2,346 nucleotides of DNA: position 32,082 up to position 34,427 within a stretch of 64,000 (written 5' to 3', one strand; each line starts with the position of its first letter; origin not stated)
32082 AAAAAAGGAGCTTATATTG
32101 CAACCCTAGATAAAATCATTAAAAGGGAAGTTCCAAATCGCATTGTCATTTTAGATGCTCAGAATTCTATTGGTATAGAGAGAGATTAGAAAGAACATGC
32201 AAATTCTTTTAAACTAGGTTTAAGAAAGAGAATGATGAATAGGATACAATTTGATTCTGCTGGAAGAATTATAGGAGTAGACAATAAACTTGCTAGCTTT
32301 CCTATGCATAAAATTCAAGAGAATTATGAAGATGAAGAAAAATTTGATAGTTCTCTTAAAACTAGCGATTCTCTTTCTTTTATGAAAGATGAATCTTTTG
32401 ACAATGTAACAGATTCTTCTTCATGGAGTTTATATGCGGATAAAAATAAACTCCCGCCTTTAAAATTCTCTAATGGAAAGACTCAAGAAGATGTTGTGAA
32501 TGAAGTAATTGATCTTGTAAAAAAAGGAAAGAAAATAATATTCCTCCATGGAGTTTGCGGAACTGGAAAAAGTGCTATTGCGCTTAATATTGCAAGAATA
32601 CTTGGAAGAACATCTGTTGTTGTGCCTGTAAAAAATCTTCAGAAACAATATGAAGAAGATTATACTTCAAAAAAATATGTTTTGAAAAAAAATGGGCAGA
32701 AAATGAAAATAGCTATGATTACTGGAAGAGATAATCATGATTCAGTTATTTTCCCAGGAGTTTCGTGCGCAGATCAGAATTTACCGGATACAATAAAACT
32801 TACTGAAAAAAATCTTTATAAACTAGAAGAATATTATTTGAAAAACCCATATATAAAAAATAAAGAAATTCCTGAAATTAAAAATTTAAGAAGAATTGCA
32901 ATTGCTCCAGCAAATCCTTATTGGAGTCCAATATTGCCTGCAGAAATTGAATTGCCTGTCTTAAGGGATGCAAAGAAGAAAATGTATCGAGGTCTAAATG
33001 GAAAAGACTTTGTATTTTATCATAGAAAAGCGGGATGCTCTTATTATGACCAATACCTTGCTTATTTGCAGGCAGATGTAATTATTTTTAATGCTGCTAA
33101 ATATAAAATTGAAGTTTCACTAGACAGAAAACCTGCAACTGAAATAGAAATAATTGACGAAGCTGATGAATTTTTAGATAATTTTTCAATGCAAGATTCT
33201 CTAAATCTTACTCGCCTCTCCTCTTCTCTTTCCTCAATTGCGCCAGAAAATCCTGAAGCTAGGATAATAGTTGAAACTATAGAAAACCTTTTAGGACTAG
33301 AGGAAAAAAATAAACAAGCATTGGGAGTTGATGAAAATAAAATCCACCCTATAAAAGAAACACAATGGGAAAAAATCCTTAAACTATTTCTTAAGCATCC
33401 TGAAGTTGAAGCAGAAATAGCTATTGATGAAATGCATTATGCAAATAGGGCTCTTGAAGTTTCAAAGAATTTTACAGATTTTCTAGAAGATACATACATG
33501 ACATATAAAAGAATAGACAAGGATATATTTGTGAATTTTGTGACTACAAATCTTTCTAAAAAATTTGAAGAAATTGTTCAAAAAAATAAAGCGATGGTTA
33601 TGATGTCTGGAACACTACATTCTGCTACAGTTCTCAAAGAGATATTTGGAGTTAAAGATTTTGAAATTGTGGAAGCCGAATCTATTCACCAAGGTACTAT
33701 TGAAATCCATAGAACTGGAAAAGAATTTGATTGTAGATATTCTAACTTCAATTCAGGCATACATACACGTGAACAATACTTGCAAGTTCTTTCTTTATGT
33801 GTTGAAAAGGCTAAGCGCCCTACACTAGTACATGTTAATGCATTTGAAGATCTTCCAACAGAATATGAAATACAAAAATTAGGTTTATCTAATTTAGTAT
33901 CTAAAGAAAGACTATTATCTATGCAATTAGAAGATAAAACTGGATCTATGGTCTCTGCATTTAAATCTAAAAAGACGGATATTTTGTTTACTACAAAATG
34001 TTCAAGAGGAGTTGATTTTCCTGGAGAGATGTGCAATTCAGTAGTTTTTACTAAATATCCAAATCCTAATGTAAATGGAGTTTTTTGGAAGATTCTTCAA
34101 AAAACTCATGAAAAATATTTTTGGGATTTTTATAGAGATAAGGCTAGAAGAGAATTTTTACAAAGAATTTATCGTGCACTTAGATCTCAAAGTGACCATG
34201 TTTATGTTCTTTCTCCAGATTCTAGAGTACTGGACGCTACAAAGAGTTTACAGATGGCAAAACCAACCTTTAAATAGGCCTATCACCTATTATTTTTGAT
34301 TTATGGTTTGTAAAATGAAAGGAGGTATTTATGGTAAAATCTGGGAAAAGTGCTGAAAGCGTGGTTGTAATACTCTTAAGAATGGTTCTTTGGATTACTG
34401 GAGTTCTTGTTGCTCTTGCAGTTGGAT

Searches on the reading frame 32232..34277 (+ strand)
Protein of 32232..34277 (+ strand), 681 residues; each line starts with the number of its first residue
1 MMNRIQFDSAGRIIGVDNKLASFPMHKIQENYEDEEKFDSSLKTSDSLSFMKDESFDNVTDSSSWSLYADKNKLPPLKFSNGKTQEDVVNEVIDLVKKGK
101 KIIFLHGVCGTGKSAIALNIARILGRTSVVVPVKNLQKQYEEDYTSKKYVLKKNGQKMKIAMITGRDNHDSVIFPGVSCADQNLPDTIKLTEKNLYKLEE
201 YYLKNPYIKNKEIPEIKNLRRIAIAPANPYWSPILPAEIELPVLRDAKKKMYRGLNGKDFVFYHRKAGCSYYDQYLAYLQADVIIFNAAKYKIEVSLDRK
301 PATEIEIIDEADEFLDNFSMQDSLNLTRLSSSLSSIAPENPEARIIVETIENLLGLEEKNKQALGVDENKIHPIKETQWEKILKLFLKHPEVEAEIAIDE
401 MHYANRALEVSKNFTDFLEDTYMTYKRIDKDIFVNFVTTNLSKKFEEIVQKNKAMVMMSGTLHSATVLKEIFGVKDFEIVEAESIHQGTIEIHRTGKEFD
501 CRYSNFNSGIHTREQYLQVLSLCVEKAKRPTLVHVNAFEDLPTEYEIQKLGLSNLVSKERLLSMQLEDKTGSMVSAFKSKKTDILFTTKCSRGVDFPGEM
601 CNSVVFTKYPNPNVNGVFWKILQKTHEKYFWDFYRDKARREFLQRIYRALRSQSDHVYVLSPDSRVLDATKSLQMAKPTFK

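Call 79: search_protein_families(library=pfam, proteins=[window:32232-34277:+], max_evalue=0.001)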
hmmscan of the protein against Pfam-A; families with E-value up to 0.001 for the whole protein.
window:32232-34277:+ (681 aa): 4 families
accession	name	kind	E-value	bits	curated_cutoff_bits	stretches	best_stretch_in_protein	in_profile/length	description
PF13307.12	Helicase_C_2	-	7e-15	55.9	25.3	1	526-670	7-158/170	Helicase C-terminal domain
PF04851.21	ResIII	-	8.3e-08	32.8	22.5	1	83-167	6-92/164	Type III restriction enzyme, res subunit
PF13401.12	AAA_22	-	0.0001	23.1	27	0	98-135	3-43/130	AAA domain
PF00270.35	DEAD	-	0.00071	19.8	26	0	91-149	6-70/167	DEAD/DEAH box helicase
